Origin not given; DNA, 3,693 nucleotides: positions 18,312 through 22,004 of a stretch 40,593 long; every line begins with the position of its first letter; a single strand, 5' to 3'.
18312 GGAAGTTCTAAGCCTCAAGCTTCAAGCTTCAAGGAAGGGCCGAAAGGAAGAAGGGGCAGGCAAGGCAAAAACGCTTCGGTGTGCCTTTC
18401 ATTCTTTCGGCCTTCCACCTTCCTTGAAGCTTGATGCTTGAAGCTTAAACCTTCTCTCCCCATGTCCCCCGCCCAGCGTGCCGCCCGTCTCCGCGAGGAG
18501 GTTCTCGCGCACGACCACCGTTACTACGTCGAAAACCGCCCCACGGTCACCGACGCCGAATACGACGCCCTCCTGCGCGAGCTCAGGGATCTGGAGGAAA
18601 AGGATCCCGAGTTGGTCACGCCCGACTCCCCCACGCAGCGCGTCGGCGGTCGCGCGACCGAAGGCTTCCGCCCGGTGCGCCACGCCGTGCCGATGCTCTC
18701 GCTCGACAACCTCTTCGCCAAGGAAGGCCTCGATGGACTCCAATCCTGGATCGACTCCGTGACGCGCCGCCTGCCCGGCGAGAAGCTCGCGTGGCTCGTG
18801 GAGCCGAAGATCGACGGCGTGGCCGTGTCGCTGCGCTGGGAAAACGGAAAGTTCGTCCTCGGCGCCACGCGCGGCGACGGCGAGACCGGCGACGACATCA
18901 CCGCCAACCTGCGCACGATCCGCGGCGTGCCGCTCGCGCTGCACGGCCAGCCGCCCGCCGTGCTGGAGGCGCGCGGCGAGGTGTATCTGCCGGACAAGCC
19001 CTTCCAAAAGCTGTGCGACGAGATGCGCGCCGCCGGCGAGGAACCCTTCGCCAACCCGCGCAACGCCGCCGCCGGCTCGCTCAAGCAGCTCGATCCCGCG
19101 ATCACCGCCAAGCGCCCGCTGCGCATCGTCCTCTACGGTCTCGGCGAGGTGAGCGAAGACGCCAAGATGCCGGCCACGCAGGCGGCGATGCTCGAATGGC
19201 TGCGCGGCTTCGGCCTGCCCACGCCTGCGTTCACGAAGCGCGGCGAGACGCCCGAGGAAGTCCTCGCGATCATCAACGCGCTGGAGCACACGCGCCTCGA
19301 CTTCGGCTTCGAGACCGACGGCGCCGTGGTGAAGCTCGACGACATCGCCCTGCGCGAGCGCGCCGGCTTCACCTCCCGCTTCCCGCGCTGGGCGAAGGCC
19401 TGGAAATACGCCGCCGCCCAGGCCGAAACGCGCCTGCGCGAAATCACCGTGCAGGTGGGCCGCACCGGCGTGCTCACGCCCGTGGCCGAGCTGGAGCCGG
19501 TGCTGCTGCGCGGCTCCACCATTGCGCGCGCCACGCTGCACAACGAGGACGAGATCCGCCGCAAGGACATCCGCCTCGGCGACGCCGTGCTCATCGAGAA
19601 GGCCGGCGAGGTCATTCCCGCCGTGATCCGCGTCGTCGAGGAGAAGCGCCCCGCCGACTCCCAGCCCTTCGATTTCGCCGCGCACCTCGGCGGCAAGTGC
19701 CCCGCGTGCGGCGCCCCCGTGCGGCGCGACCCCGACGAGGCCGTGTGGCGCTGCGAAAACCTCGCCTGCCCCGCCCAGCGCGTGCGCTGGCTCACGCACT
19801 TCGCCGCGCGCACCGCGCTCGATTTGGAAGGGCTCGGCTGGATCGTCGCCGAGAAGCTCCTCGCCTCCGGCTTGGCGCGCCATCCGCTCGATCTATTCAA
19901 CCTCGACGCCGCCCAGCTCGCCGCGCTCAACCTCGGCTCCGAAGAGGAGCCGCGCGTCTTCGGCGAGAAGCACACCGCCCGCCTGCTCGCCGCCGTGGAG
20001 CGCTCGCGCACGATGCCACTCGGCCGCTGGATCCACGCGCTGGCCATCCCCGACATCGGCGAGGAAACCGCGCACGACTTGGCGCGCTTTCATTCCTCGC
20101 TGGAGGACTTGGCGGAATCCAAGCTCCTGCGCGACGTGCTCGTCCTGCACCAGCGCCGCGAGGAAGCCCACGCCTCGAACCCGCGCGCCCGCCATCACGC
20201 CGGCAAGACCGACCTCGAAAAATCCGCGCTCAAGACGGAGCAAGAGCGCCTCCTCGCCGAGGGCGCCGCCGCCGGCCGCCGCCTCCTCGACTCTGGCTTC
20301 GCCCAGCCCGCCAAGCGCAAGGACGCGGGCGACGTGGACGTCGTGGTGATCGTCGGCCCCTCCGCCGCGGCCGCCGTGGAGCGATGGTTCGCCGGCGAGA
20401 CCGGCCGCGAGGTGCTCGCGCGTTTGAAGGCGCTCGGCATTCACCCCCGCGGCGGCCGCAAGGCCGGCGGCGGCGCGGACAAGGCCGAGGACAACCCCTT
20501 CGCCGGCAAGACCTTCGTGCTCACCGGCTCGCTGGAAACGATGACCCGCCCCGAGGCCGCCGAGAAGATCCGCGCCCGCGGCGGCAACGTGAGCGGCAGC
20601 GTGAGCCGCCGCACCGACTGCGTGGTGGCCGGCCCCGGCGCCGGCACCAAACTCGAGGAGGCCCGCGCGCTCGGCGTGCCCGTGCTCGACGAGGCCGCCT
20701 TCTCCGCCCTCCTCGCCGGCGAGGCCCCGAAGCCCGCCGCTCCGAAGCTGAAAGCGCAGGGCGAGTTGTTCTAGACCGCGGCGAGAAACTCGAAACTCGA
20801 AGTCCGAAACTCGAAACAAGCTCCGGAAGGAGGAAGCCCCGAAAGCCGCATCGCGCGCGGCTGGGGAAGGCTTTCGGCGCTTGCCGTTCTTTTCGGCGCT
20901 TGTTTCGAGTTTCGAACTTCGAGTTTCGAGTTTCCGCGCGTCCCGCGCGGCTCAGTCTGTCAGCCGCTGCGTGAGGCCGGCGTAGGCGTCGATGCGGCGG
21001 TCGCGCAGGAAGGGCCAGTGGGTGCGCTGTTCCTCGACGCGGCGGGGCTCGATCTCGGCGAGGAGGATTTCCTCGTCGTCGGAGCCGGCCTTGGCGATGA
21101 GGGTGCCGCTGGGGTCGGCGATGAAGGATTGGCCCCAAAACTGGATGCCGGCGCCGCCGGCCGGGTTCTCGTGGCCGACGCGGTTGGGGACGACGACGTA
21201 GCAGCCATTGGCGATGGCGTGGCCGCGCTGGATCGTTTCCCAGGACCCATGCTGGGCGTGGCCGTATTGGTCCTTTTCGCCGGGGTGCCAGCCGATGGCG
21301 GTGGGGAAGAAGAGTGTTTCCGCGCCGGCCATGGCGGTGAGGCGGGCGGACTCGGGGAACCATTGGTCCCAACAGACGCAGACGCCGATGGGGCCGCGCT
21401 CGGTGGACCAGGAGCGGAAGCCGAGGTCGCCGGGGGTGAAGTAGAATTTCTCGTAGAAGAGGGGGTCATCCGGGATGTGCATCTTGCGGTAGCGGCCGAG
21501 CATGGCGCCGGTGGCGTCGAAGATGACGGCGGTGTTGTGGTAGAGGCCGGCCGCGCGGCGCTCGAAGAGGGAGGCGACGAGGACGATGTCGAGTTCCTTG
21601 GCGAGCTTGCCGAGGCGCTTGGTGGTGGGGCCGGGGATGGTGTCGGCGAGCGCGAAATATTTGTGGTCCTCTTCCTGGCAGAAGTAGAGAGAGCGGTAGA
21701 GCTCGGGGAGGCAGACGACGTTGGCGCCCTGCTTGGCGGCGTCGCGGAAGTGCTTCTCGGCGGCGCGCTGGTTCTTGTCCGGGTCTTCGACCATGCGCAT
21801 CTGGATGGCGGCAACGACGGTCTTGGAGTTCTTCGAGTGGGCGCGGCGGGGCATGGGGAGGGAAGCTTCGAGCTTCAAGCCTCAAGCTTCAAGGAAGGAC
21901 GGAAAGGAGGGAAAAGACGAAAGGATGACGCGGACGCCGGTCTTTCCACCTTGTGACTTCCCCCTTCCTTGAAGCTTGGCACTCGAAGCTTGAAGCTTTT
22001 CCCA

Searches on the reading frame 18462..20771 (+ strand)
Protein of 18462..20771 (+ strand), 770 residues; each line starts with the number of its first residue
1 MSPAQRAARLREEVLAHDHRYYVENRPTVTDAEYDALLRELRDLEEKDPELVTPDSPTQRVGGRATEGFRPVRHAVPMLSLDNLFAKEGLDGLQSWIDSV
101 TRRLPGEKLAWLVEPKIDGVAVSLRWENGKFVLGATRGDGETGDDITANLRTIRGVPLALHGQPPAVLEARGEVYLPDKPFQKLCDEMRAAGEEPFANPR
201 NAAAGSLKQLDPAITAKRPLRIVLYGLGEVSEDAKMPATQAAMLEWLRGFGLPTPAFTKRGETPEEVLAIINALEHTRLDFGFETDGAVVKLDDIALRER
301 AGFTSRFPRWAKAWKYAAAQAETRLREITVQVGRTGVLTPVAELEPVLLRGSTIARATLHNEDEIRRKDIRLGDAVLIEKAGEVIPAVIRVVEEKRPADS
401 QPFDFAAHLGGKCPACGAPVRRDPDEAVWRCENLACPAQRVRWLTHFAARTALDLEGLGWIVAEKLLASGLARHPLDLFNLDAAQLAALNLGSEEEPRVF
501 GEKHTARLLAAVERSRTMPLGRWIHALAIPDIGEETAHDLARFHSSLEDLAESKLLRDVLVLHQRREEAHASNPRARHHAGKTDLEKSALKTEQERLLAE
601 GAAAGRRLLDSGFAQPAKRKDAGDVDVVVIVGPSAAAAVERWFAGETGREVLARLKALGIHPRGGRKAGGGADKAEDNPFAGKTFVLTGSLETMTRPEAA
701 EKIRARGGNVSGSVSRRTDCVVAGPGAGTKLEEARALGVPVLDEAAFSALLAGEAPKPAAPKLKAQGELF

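Call 9: find_related_loci(query=window:18462-20771:+, collection=genome_contigs, flank=10000)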
Query window:18462-20771:+ (770 aa) in genome_contigs; peptide patterns used: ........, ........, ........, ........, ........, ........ (x = any residue, [..] = any of these).
293 stretches matched a pattern; 224 encode a relative of the query (tblastn E <= 1e-3); the best 80 are kept; 80 distinct loci.
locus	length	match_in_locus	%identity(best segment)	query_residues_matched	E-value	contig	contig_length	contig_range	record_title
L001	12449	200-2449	66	3-758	0e+0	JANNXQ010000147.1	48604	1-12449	MAG: Chthoniobacteraceae bacterium isolate VAR_34_metabat_159 VAR_34_k141_1168588, whole genome shotgun sequence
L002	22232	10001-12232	61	3-751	0e+0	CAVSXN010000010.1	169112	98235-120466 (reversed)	MAG: uncultured Verrucomicrobiae bacterium isolate MFD05567.bin.1.159 genome assembly, contig: contig_28698, whole genom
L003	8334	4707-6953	58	1-751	0e+0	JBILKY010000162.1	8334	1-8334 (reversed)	MAG: Chthoniobacteraceae bacterium isolate ME2017-07-18_3300034272_group7_bin86 Rohwer_bin2552_scaffold_7276_c1, whole g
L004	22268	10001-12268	59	1-760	0e+0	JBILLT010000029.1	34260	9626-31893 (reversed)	MAG: Chthoniobacteraceae bacterium isolate ME2017-08-08_3300044911_group7_bin109 Rohwer_bin2554_scaffold_1000_c1, whole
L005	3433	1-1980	48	81-751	0e+0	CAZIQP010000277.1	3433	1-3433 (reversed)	MAG TPA_asm: uncultured Opitutaceae bacterium isolate binchicken_co50_281 genome assembly, contig: NODE_46041_length_343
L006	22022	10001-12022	42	1-755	1e-160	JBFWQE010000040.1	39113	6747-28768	MAG: Vicinamibacterales bacterium isolate CA_2019_TPBF_176 NODE_6030_length_39113_cov_5.923947_TPBF, whole genome shotgu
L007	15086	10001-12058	42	1-752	1e-157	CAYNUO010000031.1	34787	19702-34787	MAG TPA_asm: uncultured Bifidobacteriaceae bacterium isolate SRP150892_co2_2 genome assembly, contig: NODE_1514_length_3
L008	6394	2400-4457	41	1-752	4e-154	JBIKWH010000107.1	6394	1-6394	MAG: Vicinamibacterales bacterium isolate ME2015-09-13_3300035666_group6_bin101 Rohwer_bin11_scaffold_19111_c1, whole ge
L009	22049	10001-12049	39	1-758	2e-152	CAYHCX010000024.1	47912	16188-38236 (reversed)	MAG TPA_asm: uncultured Acidobacterium sp. isolate ERP119702_co1_188 genome assembly, contig: NODE_611_length_47912_cov_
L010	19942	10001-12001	41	1-751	1e-151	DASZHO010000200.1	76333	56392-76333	MAG TPA_asm: Vicinamibacterales bacterium isolate SMAG_U6578 k141_1670977, whole genome shotgun sequence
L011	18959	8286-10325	40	1-761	5e-150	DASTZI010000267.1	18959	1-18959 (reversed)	MAG TPA_asm: Vicinamibacterales bacterium isolate SMAG_U2464 k141_46940, whole genome shotgun sequence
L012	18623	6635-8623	48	1-751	7e-150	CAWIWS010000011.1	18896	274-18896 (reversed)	MAG: uncultured Acidobacteriota bacterium isolate MFD02979.bin.2.36 genome assembly, contig: contig_126086, whole genome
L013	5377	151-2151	40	1-751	2e-151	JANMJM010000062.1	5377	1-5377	MAG: Vicinamibacteria bacterium isolate OTE_64_metabat_411 OTE_64_k141_396201, whole genome shotgun sequence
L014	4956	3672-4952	56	6-433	2e-150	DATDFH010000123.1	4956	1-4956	MAG TPA_asm: Verrucomicrobiia bacterium isolate SMAG_U221 k141_953414, whole genome shotgun sequence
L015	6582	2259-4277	39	1-751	7e-148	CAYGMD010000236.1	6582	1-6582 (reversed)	MAG TPA_asm: uncultured Acidobacterium sp. isolate ERP113451_co6_2 genome assembly, contig: NODE_5991_length_6582_cov_9.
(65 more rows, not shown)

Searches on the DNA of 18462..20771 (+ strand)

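Call 64: search_rna_families(sources=[L112, L115, L110, L091, L088, L097, L102, L114, L125, L137, L142, L156, L074, L065, L081], threshold=gathering)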
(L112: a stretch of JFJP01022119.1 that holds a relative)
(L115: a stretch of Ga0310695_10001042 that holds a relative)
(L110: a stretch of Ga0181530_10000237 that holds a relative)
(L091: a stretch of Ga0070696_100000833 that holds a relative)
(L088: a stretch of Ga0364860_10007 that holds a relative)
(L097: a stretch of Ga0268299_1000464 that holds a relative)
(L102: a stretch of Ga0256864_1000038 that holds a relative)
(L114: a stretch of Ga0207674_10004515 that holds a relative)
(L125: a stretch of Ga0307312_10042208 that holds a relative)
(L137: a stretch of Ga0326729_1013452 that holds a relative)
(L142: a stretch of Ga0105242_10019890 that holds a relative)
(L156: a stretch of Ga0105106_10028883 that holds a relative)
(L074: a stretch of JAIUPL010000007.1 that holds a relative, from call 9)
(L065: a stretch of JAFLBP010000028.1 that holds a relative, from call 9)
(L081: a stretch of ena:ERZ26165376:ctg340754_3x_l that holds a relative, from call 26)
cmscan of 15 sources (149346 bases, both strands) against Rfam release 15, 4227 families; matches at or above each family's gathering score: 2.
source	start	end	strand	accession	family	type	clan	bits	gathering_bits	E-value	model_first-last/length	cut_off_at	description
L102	4802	4874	+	RF00005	tRNA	Gene; tRNA;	CL00001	66.5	29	6.8e-12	1-71/71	no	tRNA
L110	5805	5850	+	RF01687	Acido-Lenti-1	Gene; sRNA;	-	55.9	37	1.5e-09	1-46/46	no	Acido-Lenti-1 RNA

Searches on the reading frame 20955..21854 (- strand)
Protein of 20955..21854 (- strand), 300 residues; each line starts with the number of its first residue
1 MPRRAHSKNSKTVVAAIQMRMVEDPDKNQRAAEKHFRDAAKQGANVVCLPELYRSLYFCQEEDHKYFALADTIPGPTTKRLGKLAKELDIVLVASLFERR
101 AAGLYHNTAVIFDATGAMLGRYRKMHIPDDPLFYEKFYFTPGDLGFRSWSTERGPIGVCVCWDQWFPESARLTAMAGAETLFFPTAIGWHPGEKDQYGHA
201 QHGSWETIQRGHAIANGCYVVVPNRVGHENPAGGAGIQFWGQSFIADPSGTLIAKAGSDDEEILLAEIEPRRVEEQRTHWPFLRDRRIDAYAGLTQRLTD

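Call 25: find_homologous_proteins(query=window:20955-21854:-, max_evalue=1e-60)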
Query window:20955-21854:- (300 aa): 8000 proteins with E <= 1e-60 among 8000 candidates; the best 120 are listed.
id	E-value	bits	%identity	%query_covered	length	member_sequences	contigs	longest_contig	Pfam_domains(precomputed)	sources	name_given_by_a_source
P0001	6.6e-201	684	96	100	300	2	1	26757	PF00795.28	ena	-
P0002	1.1e-160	552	78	100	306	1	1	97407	PF00795.28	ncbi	-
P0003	4.6e-155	533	76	100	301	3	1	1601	PF00795.28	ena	-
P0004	3.8e-154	530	73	98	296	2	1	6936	PF00795.28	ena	-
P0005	4.1e-154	530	74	100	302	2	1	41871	PF00795.28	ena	-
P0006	1.1e-153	529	73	98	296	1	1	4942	PF00795.28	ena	-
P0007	1.9e-153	528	75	99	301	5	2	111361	PF00795.28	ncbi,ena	-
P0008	4.8e-153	527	73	98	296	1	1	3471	PF00795.28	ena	-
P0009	6.8e-153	526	74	100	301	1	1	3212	PF00795.28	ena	-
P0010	7.1e-153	526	76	97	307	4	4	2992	PF00795.28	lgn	-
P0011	8.3e-152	523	73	100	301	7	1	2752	PF00795.28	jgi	jgi:N-carbamoylputrescine amidase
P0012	2.4e-151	521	73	96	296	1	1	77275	PF00795.28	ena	-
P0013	2.4e-151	521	73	98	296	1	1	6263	PF00795.28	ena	-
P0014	4.2e-151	520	75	96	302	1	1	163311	PF00795.28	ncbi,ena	-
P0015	1.4e-150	519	73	96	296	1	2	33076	PF00795.28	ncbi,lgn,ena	-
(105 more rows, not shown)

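Call 26: find_encoding_contigs(protein=P0001, flank=10000, max_places=4)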
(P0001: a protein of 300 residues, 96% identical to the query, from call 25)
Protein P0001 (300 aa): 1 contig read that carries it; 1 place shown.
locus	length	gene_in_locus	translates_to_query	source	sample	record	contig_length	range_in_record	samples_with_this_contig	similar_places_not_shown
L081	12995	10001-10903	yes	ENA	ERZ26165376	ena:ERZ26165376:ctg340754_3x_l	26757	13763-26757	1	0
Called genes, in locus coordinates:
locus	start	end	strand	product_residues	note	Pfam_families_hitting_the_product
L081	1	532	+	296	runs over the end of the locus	PF13485:Peptidase_MA_2 (weak)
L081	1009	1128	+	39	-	-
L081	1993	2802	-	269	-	PF01145:Band_7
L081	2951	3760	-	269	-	PF18475:PIN7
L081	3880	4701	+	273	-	PF00899:ThiF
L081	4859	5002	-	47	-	-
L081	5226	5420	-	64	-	-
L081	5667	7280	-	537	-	PF00342:PGI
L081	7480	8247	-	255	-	PF12627:PolyA_pol_RNAbd, PF01966:HD (weak)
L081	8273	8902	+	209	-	-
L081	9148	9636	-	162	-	PF00160:Pro_isomerase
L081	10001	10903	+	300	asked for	PF00795:CN_hydrolase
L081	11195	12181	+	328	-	PF13580:SIS_2 (faint), PF01380:SIS, PF00571:CBS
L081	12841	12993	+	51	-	?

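Call 27: find_encoding_contigs(protein=P0002, flank=10000, max_places=3)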
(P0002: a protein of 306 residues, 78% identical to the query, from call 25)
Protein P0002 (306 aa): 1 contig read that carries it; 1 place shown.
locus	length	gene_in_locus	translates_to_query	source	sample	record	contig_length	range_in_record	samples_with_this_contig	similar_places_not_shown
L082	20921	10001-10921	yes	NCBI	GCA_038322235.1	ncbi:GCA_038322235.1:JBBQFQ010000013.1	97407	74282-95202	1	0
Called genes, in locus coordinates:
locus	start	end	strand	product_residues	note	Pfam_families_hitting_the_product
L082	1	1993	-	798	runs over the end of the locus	PF00070:Pyr_redox (faint), PF00890:FAD_binding_2 (faint), PF07992:Pyr_redox_2, PF13738:Pyr_redox_3, PF12801:Fer4_5 (weak), PF13187:Fer4_9 (weak), PF13237:Fer4_10 (weak), PF14697:Fer4_21 (weak), +1 more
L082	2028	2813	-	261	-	PF00535:Glycos_transf_2 (weak)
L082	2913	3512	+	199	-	PF04542:Sigma70_r2, PF08281:Sigma70_r4_2, PF04545:Sigma70_r4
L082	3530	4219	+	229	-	-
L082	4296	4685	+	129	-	PF02537:CRCB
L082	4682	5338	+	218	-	PF01694:Rhomboid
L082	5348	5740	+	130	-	PF13291:ACT_4 (faint), PF13840:ACT_7 (faint), PF19571:ACT_8, PF01842:ACT (weak), PF22629:ACT_AHAS_ss (weak)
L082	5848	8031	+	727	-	PF02922:CBM_48, PF00128:Alpha-amylase (weak)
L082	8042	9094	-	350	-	PF00487:FA_desaturase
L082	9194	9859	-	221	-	PF00160:Pro_isomerase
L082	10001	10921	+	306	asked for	PF00795:CN_hydrolase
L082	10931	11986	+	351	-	PF04371:PAD_porph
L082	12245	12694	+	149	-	-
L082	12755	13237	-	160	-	PF13279:4HBT_2, PF03061:4HBT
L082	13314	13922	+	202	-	-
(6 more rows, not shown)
